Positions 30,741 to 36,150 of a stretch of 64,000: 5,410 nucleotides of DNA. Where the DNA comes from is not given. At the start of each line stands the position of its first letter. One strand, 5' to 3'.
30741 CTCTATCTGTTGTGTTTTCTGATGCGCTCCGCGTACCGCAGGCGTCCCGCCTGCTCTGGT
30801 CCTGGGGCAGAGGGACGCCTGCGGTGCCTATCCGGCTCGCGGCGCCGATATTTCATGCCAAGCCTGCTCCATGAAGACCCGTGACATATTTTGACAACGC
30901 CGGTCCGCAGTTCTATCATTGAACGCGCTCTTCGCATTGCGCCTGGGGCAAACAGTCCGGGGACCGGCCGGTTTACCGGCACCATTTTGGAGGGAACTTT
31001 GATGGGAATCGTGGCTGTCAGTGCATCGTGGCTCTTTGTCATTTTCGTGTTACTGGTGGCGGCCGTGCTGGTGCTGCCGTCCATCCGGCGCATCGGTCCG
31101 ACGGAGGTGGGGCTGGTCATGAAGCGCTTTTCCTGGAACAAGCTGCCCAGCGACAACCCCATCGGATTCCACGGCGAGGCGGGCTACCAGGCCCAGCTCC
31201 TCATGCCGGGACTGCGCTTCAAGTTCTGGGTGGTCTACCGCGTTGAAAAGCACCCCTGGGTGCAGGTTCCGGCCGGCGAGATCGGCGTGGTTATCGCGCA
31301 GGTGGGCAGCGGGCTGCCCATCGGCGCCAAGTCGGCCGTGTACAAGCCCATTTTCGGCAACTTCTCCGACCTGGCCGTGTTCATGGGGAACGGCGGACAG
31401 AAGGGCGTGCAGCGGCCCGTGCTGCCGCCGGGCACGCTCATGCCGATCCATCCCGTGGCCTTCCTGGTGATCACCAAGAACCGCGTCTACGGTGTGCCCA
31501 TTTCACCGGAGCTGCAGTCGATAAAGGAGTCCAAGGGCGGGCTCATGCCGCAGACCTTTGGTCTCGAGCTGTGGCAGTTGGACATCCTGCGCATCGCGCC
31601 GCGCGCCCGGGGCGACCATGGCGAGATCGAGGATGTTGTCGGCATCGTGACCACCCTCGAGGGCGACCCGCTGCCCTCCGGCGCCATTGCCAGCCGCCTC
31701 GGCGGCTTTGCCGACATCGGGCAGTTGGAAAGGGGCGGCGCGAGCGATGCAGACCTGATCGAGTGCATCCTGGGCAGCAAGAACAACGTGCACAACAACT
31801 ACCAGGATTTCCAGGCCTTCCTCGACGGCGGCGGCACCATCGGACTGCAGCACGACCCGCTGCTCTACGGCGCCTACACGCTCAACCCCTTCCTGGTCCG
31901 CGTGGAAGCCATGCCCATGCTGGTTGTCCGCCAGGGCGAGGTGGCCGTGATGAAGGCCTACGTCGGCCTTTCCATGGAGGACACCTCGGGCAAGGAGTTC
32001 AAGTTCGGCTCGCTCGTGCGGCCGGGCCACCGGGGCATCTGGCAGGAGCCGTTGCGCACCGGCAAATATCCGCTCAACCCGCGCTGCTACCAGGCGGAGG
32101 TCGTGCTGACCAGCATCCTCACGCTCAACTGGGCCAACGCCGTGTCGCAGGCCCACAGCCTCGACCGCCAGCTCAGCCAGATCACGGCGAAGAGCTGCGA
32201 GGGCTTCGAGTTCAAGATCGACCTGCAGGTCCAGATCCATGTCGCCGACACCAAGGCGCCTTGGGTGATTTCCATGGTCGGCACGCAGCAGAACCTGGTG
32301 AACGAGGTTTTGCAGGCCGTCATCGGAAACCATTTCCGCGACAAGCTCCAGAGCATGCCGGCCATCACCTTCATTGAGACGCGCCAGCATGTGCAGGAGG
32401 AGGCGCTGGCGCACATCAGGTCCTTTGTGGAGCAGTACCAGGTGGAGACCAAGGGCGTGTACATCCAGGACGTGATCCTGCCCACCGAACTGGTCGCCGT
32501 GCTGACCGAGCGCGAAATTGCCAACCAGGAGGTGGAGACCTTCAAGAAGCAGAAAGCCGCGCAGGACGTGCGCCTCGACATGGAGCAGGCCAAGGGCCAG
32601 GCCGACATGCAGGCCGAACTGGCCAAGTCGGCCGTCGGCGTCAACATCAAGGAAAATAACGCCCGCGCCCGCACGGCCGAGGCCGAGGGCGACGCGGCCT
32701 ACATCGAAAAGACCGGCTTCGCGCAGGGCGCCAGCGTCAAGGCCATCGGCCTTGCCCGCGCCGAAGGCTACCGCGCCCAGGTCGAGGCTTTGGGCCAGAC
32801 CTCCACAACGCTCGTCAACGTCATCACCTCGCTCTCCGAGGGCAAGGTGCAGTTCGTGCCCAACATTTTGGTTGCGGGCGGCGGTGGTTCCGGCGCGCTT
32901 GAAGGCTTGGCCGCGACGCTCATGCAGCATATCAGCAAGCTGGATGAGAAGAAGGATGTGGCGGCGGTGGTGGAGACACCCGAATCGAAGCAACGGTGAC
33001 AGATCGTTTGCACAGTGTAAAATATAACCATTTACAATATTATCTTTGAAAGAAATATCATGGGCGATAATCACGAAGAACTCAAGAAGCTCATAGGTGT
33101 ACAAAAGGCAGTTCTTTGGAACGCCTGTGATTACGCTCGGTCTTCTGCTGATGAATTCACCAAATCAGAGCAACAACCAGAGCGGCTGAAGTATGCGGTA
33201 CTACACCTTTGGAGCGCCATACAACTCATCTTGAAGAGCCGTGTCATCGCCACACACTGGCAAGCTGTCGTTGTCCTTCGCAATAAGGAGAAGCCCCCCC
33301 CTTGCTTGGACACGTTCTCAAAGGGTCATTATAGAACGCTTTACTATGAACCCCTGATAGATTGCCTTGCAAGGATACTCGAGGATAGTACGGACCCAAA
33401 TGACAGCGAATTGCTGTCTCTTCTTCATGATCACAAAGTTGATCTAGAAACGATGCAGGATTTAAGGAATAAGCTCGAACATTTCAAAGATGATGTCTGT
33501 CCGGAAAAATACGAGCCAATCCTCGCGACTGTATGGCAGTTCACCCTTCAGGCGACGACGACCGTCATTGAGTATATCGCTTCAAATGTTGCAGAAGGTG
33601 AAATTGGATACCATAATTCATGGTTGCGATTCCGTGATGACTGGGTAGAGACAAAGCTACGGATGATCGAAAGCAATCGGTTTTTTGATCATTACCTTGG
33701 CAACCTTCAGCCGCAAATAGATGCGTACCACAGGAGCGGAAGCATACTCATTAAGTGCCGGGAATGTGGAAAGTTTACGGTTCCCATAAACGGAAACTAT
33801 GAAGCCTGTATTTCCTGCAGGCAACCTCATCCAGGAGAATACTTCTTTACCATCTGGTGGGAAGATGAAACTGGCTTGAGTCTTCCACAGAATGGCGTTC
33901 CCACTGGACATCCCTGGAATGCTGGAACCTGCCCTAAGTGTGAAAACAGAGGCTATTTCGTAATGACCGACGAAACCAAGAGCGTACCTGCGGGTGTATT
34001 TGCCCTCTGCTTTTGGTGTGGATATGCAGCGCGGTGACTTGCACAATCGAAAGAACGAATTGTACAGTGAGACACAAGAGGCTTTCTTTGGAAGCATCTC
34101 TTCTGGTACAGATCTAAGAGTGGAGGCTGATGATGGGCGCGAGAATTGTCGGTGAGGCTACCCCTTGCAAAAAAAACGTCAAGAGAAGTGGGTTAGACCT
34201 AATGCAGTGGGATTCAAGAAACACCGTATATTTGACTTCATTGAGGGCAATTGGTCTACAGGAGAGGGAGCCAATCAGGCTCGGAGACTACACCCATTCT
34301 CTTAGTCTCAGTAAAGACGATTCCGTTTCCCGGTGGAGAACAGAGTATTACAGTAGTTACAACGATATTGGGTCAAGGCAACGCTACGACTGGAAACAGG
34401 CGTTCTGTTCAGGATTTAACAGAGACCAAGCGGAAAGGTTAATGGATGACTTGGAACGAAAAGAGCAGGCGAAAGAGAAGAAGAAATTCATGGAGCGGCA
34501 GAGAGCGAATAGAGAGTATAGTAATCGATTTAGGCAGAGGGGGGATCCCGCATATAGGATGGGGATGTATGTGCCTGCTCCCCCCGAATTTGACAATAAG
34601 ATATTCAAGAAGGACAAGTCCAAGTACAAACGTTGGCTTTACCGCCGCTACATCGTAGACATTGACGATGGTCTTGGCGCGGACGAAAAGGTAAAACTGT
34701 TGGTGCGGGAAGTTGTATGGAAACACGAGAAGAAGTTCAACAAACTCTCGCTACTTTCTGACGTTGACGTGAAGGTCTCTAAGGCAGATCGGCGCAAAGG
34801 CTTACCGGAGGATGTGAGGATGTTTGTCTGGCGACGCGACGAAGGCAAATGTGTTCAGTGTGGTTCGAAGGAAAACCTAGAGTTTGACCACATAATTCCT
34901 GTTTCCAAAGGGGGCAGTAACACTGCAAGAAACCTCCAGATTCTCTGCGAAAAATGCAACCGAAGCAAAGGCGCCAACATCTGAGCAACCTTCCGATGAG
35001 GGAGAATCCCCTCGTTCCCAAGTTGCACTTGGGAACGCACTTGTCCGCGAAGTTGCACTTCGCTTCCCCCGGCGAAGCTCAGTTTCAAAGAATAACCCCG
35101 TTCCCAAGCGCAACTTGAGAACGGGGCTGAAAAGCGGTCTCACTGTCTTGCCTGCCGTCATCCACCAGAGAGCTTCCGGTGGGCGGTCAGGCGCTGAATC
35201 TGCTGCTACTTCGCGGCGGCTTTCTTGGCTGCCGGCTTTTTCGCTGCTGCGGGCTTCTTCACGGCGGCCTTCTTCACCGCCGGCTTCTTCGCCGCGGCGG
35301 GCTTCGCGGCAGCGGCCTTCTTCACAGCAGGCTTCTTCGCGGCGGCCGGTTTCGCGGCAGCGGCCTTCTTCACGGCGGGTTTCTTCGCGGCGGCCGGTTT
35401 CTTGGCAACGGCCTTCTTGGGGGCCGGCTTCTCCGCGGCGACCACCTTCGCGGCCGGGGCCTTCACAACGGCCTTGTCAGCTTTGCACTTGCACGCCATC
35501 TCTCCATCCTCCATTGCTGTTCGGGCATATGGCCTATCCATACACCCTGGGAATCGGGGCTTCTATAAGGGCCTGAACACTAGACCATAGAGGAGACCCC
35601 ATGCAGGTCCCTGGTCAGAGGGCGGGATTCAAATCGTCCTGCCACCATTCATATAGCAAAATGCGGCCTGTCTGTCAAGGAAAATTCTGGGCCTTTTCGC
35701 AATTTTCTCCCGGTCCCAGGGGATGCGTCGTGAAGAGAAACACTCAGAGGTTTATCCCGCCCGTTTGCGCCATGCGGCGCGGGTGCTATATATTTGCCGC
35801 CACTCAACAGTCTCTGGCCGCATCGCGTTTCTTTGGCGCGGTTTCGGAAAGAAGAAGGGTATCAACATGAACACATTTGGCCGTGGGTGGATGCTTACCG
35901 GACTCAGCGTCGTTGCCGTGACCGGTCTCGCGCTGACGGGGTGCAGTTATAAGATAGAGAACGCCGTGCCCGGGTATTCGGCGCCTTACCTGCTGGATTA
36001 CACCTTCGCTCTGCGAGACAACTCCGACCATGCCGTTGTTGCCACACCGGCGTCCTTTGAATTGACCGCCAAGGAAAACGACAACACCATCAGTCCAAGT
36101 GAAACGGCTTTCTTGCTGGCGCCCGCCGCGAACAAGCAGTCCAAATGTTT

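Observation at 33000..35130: Low-GC two-gene island (Zn-ribbon protein + HNH nuclease) inserted between flotillin and a histone-like gene: candidate novel defence cassette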

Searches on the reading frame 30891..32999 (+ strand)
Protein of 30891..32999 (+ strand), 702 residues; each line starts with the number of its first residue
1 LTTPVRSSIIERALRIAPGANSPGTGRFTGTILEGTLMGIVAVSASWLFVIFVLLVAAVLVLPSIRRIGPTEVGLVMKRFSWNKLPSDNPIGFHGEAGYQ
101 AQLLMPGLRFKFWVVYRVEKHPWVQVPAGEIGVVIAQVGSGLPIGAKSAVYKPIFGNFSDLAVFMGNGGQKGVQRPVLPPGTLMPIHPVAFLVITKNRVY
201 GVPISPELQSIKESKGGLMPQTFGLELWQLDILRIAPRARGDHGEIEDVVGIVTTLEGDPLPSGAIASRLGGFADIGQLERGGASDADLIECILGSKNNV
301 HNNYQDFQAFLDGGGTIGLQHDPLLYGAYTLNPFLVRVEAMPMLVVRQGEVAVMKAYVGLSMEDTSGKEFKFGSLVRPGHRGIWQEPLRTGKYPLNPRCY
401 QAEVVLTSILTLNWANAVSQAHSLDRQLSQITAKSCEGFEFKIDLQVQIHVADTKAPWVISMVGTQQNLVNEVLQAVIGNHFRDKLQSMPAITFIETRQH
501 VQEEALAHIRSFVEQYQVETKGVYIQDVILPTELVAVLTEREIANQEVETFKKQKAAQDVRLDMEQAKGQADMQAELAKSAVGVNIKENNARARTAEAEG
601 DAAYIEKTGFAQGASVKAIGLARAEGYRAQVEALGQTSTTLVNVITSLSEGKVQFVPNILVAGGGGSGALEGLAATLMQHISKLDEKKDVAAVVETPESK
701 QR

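Call 3: search_protein_families(library=pfam, proteins=[window:30891-32999:+], max_evalue=0.1)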
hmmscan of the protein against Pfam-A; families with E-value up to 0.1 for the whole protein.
window:30891-32999:+ (702 aa): 2 families
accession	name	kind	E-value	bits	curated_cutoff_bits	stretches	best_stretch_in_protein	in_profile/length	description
PF01145.31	Band_7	-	8.2e-15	55.7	23.6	1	345-553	2-166/176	SPFH domain / Band 7 family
PF13421.11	Band_7_1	-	0.0022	18.1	24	1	450-541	110-206/211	SPFH domain-Band 7 family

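Call 59: find_homologous_proteins(query=window:31002-32999:+, max_evalue=1e-50)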
Query window:31002-32999:+ (665 aa): 4488 proteins with E <= 1e-50 among 8000 candidates; the best 120 are listed.
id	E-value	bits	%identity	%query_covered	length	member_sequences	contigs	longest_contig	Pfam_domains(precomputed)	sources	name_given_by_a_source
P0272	0.0e+0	1318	90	98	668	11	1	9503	PF01145.32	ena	-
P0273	0.0e+0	1160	80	96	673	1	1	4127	PF01145.32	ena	-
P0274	0.0e+0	1037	73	94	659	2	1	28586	PF01145.32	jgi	jgi:regulator of protease activity HflC (stomatin/prohibitin superfamily)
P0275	0.0e+0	1032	72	96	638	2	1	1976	PF01145.32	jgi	jgi:regulator of protease activity HflC (stomatin/prohibitin superfamily)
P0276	0.0e+0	1029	73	94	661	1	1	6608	PF01145.32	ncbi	-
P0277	0.0e+0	1027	71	96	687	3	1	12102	PF01145.32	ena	-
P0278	0.0e+0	1024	72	95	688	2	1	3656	PF01145.32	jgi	-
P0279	0.0e+0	1024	73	93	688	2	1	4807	PF01145.32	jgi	jgi:regulator of protease activity HflC (stomatin/prohibitin superfamily)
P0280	0.0e+0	1023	71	96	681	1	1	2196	PF01145.32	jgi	-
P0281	0.0e+0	1023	73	93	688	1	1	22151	PF01145.32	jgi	jgi:hypothetical protein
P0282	0.0e+0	1022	72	96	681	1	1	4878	PF01145.32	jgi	-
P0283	0.0e+0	1022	72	96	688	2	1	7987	PF01145.32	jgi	jgi:regulator of protease activity HflC (stomatin/prohibitin superfamily)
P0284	0.0e+0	1022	69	100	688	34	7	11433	PF01145.32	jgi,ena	-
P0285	0.0e+0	1022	71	95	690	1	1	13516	PF01145.32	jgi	jgi:hypothetical protein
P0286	0.0e+0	1021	72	93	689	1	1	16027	PF01145.32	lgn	-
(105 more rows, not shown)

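Call 61: find_encoding_contigs(protein=P0272, flank=8000, max_places=4)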
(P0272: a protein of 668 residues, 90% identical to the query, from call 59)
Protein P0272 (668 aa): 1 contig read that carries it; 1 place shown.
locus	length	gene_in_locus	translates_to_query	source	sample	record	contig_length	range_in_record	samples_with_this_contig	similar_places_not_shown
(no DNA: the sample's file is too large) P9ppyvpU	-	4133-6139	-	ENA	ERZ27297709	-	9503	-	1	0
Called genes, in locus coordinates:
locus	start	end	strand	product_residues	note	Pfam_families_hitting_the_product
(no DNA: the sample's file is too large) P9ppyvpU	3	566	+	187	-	?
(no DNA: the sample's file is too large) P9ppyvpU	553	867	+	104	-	PF05258:DciA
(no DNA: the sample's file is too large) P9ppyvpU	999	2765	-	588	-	PF01520:Amidase_3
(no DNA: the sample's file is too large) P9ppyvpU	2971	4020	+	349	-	PF13472:Lipase_GDSL_2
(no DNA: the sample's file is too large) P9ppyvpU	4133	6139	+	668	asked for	PF01145:Band_7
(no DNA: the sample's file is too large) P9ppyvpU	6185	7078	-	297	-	-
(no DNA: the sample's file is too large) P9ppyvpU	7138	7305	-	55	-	-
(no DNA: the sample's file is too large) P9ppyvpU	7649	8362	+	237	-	PF06439:3keto-disac_hyd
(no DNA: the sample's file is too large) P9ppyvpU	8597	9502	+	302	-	?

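Call 62: find_encoding_contigs(protein=P0273, flank=8000, max_places=4)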
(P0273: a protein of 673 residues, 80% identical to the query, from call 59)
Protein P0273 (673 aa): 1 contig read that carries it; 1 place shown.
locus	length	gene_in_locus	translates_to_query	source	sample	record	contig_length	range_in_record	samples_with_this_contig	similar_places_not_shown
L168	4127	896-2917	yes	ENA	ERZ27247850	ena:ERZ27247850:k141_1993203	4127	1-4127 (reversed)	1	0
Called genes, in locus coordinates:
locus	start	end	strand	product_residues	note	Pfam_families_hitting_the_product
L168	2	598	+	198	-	?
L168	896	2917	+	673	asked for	PF01145:Band_7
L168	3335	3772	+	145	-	PF07238:PilZ (weak)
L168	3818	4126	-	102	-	?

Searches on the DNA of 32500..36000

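Call 58: search_rna_families(source=window, start=32500, end=36000, threshold=evalue, max_evalue=1)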
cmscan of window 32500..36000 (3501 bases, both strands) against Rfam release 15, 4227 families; matches with E-value up to 1: 0.
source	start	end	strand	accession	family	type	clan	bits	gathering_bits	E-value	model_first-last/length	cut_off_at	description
